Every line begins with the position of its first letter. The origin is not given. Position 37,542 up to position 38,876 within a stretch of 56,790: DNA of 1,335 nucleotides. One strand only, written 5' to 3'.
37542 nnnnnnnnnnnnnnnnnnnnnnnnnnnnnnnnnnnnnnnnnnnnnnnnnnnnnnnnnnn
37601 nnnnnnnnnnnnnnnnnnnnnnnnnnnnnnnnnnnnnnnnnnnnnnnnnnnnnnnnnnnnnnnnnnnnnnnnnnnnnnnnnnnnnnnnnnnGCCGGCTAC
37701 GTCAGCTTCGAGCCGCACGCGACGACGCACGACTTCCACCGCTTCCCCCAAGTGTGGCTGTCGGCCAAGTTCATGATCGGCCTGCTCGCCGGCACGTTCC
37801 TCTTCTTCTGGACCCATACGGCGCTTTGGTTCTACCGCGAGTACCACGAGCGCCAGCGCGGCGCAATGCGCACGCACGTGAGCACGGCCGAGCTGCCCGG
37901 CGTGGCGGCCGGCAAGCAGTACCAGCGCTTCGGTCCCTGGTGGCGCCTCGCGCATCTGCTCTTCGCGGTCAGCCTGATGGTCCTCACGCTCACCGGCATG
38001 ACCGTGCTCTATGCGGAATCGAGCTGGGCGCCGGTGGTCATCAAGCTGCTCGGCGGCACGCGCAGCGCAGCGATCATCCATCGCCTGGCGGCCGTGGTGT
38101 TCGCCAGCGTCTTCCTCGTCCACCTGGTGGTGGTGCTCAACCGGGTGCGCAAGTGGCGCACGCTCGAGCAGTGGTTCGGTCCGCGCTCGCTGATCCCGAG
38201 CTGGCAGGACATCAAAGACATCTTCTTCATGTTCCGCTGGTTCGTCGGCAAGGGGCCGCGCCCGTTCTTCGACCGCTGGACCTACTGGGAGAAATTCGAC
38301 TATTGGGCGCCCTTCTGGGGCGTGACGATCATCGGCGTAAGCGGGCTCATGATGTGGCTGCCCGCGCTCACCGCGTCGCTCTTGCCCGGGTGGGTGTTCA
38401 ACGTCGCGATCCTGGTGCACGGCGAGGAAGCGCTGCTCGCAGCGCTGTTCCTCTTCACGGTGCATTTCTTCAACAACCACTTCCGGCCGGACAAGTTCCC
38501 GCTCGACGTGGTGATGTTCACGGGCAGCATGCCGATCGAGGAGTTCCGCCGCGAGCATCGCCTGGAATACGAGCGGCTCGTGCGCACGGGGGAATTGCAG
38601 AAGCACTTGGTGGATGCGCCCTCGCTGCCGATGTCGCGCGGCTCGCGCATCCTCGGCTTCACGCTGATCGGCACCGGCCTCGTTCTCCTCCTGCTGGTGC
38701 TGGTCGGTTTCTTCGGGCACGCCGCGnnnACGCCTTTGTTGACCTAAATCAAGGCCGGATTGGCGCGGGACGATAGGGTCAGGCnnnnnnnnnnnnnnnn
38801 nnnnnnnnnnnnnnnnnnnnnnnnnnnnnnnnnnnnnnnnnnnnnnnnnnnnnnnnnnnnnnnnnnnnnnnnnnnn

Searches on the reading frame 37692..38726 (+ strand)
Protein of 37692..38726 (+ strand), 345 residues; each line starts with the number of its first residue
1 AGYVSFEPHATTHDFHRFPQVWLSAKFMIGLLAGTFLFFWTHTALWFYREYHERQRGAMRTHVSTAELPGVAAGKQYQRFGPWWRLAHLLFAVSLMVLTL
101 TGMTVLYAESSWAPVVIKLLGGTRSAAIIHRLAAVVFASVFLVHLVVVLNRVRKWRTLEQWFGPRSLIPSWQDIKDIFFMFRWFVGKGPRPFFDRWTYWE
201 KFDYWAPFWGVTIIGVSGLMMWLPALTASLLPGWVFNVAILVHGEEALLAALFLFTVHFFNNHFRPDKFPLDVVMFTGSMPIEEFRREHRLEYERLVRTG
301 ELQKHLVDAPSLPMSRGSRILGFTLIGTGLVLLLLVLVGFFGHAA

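Call 72: predict_structure(alignment_id=A1)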
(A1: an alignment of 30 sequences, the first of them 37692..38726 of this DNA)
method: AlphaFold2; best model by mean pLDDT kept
length: 345 residues; sequences in the alignment: 30
mean_pLDDT: 75.6   pTM: 0.72
mean pLDDT of the five models: 75.6, 74.7, 72.1, 71.7, 69.2
residues with pLDDT >= 90: 17; 70-90: 223; 50-70: 97; < 50: 8
segments of 3 or more residues with pLDDT < 50: 1-5
pLDDT, mean of each block of 10 residues (from residue 1): 45 66 69 71 75 70 56 79 85 83 80 90 91 88 87 87 78 83 83 68 68 73 75 68 63 63 63 72 82 87 88 82 79 77 71
secondary structure, 60 per line:
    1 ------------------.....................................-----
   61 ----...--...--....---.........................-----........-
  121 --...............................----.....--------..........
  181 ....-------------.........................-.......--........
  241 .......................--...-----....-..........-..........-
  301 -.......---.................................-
elements in order: H19-55 E75-78 H82-106 H112-119 H123-153 H158-162 H171-184 H198-222 H224-230 H233-263 H274-277 E279-281 H282-288 H290-299 H302-305 E306-308 H312-344

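Call 75: fold_search(model_id=the predicted structure, library=pdb)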
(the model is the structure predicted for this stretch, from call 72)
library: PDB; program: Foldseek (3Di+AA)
matches with E <= 10: 87; with E <= 0.001: 1
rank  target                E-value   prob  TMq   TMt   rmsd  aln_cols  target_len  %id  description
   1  1kqf_C                1.6e-04  1.00  0.49  0.75   4.1       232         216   16  FORMATE DEHYDROGENASE N FROM E. COLI (released 2002-03-15)
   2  4gd3_A                3.2e-01  0.97  0.30  0.54   6.3       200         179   15  Structure of E. coli hydrogenase-1 in complex with cytochrome b (released 2013-01-02)
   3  6g94_A                3.2e-01  0.96  0.27  0.49   7.3       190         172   14  Structure of E. coli hydrogenase-1 C19G variant in complex with cytochrome b (released 2018-06-13)
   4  6g94_B                1.1e+00  0.80  0.27  0.54   9.4       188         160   14  Structure of E. coli hydrogenase-1 C19G variant in complex with cytochrome b (released 2018-06-13)
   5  6nin_A                1.2e+00  0.21  0.27  0.23  13.2       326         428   15  Rhodobacter sphaeroides bc1 with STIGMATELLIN A (released 2019-06-19)
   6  8smr_D                1.3e+00  0.23  0.21  0.19  15.2       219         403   18  cytochrome bc1-cbb3 supercomplex from Pseudomonas aeruginosa (released 2023-10-11)
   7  4djn_A                1.4e+00  0.13  0.15  0.17  16.5       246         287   15  Crystal structure of a ribonucleotide reductase M2 B (RNRR2) from Homo sapiens at 2.20 A resolution (released 2012-05-09)
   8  7tai_A                1.8e+00  0.20  0.27  0.23  19.3       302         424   11  Structure of STEAP2 in complex with ligands (released 2023-01-25)
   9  8b4o_A                1.9e+00  0.12  0.20  0.17  13.2       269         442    9  Cryo-EM structure of cytochrome bd oxidase from C. glutamicum (released 2022-12-28)
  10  6nhh_A                2.2e+00  0.18  0.24  0.20  11.5       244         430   15  Rhodobacter sphaeroides bc1 with azoxystrobin (released 2019-06-19)
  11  8ucj_c                2.6e+00  0.18  0.24  0.28  10.8       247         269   15  CryoEM structure of Komagataella pastoris Cytochrome c oxidase (11 subunits) in complex with human VMAT2 (released 2024-10-09)
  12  7d5i_A                3.0e+00  0.12  0.24  0.20  13.0       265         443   12  Structure of Mycobacterium smegmatis bd complex in the apo-form. (released 2021-06-23)
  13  7jro_c                3.1e+00  0.11  0.21  0.24  11.1       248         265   15  Plant Mitochondrial complex IV from Vigna radiata (released 2021-01-20)
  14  6y9b_A                3.3e+00  0.23  0.24  0.32   8.7       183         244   14  Cryo-EM structure of trimeric human STEAP1 bound to three Fab120.545 fragments (released 2020-05-20)
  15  7nkz_A                3.3e+00  0.08  0.20  0.16  18.0       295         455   14  Cryo-EM structure of the cytochrome bd oxidase from M. tuberculosis at 2.5 A resolution (released 2021-09-22)
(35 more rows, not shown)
